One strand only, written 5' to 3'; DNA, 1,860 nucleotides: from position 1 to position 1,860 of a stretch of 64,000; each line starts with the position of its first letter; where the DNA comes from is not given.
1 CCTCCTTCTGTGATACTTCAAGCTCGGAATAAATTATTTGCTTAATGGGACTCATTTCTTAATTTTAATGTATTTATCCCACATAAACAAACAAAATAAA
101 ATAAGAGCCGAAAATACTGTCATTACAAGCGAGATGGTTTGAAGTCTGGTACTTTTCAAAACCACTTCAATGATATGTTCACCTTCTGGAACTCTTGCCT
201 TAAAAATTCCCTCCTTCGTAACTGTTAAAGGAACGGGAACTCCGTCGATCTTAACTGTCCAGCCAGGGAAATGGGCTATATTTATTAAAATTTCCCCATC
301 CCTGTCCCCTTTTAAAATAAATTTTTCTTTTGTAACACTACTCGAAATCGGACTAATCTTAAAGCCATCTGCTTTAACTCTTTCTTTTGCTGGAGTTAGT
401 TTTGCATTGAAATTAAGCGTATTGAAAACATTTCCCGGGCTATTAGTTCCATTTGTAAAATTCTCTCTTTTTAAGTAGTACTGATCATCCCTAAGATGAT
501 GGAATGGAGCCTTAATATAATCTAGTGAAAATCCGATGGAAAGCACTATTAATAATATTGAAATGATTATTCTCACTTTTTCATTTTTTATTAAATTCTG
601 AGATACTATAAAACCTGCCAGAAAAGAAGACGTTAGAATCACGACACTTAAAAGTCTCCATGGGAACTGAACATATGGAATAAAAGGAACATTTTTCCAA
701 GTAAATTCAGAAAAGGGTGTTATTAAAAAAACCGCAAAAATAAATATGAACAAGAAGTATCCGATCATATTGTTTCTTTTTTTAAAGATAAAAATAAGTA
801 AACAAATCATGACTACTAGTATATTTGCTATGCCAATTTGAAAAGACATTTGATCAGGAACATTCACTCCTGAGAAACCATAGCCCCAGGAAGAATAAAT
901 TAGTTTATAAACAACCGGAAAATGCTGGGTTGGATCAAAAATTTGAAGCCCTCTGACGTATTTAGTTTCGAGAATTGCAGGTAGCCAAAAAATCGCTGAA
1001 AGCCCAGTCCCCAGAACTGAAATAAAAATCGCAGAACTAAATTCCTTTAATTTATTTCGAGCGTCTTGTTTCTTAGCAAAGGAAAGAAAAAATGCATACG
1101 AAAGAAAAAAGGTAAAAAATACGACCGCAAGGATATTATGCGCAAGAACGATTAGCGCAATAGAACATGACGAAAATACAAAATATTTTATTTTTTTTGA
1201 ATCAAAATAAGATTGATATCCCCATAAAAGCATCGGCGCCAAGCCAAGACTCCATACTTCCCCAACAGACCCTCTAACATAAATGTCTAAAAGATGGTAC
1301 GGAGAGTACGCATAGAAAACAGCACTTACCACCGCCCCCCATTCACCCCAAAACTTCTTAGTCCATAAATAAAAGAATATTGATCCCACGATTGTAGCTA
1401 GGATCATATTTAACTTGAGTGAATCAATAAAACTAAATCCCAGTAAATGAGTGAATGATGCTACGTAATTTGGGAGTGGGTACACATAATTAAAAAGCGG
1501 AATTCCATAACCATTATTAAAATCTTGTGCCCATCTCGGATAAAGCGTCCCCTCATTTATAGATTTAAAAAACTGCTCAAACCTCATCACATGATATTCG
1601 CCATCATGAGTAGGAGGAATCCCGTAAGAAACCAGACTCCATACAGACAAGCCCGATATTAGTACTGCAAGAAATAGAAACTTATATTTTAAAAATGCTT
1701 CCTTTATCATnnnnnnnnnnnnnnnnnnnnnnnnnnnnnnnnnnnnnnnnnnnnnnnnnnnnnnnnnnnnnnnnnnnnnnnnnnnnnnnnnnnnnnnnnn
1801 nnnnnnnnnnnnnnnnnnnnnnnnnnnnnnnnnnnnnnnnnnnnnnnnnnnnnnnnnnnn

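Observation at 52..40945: A 40-kb, roughly 35-gene surface-glycosylation island with about 20 GT-C-like membrane proteins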

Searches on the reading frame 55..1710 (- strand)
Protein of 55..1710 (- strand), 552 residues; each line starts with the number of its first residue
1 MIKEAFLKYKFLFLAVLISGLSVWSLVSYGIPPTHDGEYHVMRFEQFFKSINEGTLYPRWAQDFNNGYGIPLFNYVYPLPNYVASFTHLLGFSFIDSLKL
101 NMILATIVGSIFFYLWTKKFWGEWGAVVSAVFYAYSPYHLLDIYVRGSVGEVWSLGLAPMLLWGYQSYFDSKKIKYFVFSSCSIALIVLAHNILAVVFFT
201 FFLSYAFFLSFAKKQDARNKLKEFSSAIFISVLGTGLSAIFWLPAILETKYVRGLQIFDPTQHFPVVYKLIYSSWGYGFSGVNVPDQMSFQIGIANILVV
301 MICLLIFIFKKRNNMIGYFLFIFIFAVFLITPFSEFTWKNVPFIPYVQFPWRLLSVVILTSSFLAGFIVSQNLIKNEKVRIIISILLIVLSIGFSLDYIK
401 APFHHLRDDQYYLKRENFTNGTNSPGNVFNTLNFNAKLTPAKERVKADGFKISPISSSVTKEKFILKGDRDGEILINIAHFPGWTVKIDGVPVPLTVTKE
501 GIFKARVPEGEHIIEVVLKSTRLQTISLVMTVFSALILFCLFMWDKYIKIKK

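Call 3: search_protein_families(library=pfam, proteins=[window:55-1710:-], max_evalue=0.01)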
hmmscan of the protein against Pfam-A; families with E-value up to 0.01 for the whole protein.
window:55-1710:- (552 aa): 3 families
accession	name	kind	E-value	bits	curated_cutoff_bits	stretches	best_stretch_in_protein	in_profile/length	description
PF10131.15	PTPS_related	-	1e-12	47.8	26.4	1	73-405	1-316/621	6-pyruvoyl-tetrahydropterin synthase related domain; membrane protein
PF09586.16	YfhO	-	7.3e-12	44.9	28.5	2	100-404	95-390/835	Bacterial membrane protein YfhO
PF13231.12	PMT_2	-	0.00011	22.9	26.1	1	78-214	4-136/160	Dolichyl-phosphate-mannose-protein mannosyltransferase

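Call 66: search_protein_families(library=ncbifam, proteins=[window:55-1710:-], max_evalue=0.001)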
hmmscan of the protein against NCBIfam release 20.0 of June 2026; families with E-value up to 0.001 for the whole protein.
window:55-1710:- (552 aa): 0 families
